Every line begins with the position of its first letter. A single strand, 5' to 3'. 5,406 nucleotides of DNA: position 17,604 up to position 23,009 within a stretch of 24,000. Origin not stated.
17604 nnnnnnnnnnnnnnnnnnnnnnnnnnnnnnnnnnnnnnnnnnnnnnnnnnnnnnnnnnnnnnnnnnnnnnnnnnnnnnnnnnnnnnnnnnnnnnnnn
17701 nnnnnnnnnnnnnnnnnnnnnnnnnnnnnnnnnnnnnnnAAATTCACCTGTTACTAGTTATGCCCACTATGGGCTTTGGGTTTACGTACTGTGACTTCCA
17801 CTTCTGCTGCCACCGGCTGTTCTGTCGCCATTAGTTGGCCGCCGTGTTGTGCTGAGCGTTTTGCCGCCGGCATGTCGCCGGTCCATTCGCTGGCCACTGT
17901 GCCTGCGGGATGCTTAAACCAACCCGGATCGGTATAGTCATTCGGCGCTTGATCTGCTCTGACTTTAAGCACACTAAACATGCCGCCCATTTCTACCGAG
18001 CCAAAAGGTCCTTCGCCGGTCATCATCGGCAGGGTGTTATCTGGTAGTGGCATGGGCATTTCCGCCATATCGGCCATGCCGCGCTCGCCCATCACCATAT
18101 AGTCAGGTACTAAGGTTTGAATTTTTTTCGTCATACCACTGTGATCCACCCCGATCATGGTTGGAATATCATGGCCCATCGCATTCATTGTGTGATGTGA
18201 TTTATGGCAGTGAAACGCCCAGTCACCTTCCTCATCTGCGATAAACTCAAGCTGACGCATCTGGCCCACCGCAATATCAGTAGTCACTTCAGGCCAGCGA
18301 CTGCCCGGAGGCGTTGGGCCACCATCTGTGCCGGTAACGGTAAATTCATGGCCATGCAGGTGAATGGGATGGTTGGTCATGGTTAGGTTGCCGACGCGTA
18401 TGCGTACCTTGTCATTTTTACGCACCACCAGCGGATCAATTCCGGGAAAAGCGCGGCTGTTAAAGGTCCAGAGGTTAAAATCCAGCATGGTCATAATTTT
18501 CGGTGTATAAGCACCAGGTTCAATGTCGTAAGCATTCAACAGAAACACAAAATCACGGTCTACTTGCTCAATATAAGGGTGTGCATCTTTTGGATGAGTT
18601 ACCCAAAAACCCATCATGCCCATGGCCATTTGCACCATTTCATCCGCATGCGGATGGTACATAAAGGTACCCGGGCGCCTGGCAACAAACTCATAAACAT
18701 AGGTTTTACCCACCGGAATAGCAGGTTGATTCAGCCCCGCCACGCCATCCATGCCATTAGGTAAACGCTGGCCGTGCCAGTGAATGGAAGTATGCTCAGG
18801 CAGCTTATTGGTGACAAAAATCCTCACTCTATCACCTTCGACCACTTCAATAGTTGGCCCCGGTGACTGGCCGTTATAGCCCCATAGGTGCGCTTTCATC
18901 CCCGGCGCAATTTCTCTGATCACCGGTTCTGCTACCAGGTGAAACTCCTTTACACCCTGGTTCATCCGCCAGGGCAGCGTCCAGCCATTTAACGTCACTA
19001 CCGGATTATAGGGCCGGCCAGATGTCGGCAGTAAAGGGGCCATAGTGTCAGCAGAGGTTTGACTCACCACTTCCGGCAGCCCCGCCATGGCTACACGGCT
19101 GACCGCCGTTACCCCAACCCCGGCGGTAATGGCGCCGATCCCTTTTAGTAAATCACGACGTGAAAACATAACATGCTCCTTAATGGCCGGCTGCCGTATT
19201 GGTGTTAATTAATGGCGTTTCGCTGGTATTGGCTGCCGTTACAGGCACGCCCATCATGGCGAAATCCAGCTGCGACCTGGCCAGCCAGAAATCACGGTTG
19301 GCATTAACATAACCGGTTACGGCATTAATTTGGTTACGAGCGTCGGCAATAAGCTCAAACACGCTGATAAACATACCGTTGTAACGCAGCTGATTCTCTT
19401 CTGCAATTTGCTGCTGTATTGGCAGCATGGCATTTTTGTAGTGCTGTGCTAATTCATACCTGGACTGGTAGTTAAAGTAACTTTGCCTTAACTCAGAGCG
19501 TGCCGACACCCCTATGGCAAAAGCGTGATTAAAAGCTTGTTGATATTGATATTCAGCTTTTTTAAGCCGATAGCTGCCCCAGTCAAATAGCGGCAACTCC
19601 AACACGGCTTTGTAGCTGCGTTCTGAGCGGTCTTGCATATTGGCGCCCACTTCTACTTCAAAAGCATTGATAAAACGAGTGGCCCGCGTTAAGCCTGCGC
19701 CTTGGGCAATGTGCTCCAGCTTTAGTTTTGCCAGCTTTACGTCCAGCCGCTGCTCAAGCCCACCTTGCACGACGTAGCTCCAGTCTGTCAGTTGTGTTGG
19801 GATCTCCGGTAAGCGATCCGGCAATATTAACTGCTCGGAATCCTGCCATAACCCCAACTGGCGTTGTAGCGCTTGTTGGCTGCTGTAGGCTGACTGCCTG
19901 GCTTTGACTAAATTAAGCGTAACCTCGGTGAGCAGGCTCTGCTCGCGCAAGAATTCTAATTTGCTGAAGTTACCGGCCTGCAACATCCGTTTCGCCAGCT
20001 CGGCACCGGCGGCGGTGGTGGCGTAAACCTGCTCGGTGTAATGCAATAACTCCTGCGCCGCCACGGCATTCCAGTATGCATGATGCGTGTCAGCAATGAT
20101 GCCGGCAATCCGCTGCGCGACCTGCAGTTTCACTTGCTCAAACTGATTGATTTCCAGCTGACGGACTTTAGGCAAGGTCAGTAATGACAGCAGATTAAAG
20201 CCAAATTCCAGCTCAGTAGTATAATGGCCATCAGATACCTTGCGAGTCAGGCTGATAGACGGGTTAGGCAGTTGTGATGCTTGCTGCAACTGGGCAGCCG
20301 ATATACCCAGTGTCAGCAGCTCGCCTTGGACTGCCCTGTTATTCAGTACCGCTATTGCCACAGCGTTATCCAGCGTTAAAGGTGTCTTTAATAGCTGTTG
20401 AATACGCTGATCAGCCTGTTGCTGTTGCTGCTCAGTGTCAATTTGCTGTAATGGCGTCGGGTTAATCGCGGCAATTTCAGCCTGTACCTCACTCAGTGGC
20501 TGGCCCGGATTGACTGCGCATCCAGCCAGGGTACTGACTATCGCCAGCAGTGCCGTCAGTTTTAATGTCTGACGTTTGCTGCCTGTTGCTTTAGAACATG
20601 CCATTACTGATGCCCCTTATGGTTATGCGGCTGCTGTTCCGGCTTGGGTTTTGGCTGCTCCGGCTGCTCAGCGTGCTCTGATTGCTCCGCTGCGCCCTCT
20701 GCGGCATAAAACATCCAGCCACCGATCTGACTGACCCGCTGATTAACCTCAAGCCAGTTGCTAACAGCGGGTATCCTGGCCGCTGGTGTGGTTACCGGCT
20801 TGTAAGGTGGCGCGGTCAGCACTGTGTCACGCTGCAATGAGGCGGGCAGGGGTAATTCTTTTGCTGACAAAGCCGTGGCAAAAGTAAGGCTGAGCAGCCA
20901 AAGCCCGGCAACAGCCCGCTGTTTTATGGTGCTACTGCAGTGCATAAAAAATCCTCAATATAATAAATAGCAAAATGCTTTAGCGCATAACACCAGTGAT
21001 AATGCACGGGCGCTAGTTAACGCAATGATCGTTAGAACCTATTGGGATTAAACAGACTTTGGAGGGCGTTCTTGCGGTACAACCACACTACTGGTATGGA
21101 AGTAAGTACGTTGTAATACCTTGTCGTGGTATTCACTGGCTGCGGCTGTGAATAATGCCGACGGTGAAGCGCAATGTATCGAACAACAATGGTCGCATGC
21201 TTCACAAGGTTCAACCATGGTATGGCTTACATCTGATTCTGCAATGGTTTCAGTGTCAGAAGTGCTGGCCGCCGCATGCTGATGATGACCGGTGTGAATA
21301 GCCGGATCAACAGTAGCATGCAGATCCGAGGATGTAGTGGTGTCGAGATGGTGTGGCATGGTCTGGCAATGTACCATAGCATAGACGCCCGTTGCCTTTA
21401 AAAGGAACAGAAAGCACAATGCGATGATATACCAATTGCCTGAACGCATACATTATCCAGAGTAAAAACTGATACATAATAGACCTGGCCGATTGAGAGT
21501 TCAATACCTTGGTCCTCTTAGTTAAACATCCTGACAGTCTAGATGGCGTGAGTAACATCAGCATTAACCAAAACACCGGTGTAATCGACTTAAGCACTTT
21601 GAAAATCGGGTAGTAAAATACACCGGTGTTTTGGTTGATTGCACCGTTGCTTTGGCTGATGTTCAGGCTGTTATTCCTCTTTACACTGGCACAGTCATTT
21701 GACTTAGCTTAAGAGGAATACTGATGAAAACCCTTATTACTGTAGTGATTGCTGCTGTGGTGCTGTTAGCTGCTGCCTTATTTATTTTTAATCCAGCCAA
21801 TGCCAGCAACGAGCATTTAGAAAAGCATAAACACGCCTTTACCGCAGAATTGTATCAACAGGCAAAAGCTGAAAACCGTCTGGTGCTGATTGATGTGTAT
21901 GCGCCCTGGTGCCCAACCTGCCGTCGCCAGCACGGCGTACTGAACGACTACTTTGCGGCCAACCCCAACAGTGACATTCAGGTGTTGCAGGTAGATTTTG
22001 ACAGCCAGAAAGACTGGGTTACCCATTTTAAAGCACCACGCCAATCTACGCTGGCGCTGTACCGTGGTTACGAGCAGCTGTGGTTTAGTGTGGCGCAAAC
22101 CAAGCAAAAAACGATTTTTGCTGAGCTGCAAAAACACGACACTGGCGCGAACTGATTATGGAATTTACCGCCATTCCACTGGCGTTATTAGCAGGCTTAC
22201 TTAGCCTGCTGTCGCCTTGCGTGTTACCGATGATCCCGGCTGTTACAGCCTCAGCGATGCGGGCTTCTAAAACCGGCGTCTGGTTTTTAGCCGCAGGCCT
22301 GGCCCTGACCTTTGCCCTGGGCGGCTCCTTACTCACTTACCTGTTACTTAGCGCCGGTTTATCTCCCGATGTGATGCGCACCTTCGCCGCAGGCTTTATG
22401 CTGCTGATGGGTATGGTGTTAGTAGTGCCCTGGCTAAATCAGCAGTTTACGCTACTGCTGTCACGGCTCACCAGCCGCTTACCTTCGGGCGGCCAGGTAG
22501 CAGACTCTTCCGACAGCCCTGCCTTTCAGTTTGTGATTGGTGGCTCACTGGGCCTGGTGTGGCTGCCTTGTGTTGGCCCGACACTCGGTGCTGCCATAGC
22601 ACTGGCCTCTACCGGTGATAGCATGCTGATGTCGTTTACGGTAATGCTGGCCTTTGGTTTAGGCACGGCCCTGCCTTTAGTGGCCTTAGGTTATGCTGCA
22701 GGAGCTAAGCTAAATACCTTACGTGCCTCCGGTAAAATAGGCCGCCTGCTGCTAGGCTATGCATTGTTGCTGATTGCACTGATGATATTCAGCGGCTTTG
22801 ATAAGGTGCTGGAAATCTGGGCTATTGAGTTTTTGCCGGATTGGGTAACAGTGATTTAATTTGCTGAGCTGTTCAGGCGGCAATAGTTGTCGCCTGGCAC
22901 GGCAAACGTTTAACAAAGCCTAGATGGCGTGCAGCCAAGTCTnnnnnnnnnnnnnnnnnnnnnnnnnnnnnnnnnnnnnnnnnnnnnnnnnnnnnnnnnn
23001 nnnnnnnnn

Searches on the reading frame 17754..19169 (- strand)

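Call 5: search_protein_families(library=pfam, proteins=[window:17754-19169:-], max_evalue=0.01)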
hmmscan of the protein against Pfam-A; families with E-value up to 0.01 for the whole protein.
window:17754-19169:- (471 aa): 4 families
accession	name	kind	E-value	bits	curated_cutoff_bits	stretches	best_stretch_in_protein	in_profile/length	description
PF07732.21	Cu-oxidase_3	-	7.1e-40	136.2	21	2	88-194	10-117/119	Multicopper oxidase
PF07731.20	Cu-oxidase_2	-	1.2e-30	106.4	20.4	2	222-334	6-130/137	Multicopper oxidase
PF00394.28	Cu-oxidase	-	5e-05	23.9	21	1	249-327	62-138/157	Multicopper oxidase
PF10518.14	TAT_signal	-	0.0023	18.3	22.7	1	1-20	1-20/21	TAT (twin-arginine translocation) pathway signal sequence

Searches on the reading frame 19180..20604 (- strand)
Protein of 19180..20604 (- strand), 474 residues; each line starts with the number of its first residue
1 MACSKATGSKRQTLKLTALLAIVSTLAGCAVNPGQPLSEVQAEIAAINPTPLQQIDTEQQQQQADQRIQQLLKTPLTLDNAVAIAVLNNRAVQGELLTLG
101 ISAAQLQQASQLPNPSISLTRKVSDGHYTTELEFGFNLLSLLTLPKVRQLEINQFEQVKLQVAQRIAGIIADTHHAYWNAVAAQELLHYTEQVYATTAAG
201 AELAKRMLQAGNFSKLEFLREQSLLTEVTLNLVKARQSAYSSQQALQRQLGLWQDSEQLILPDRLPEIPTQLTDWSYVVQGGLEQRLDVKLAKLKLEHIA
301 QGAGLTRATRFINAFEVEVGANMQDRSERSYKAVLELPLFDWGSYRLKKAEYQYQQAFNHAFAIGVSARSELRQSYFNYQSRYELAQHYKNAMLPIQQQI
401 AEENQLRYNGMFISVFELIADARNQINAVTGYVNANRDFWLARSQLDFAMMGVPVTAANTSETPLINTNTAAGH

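Call 5: search_protein_families(library=pfam, proteins=[window:19180-20604:-], max_evalue=0.01)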
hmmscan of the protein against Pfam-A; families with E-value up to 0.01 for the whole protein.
window:19180-20604:- (474 aa): 1 family
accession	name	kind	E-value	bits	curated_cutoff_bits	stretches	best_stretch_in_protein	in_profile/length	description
PF02321.23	OEP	-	2.2e-16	60.7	22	2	78-251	1-187/187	Outer membrane efflux protein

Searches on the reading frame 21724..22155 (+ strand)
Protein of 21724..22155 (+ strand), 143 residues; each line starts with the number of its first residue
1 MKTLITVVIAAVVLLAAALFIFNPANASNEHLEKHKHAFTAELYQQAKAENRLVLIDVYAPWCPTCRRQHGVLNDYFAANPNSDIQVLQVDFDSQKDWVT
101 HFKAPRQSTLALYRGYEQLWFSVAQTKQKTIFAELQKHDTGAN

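Call 5: search_protein_families(library=pfam, proteins=[window:21724-22155:+], max_evalue=0.01)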
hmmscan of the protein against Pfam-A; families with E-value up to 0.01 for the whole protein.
window:21724-22155:+ (143 aa): 6 families
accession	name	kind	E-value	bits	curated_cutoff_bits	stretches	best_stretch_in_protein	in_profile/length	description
PF00085.26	Thioredoxin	-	5.4e-11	42.9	23.5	1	38-133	9-99/103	Thioredoxin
PF00578.27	AhpC-TSA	-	0.0001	22.7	26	1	45-101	19-73/124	AhpC/TSA family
PF13899.12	Thioredoxin_7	-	0.00012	22.6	27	1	41-73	7-39/83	Thioredoxin-like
PF13098.12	Thioredoxin_2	-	0.00017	22.3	27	1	47-114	1-69/104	Thioredoxin-like domain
PF08534.16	Redoxin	-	0.0002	21.6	26.6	1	44-98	21-80/148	Redoxin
PF13905.12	Thioredoxin_8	-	0.00084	20.1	27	1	51-105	1-57/94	Thioredoxin-like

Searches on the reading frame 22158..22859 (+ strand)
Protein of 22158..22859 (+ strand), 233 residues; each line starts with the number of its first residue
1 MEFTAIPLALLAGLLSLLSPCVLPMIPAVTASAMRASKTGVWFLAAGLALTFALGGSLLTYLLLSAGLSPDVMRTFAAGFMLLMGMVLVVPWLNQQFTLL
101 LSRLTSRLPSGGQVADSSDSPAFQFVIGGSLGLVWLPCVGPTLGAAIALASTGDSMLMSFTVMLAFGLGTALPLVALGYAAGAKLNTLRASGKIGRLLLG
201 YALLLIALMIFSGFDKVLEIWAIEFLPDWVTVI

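Call 5: search_protein_families(library=pfam, proteins=[window:22158-22859:+], max_evalue=0.01)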
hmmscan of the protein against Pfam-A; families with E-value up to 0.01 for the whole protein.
window:22158-22859:+ (233 aa): 2 families
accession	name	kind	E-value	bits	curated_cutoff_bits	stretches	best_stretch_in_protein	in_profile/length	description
PF02683.22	DsbD_TM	-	1e-10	41.7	27.1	1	5-211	4-215/219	Cytochrome C biogenesis protein transmembrane domain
PF13386.12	DsbD_2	-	1.7e-10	41.5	24.9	1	9-207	2-197/199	Cytochrome C biogenesis protein transmembrane region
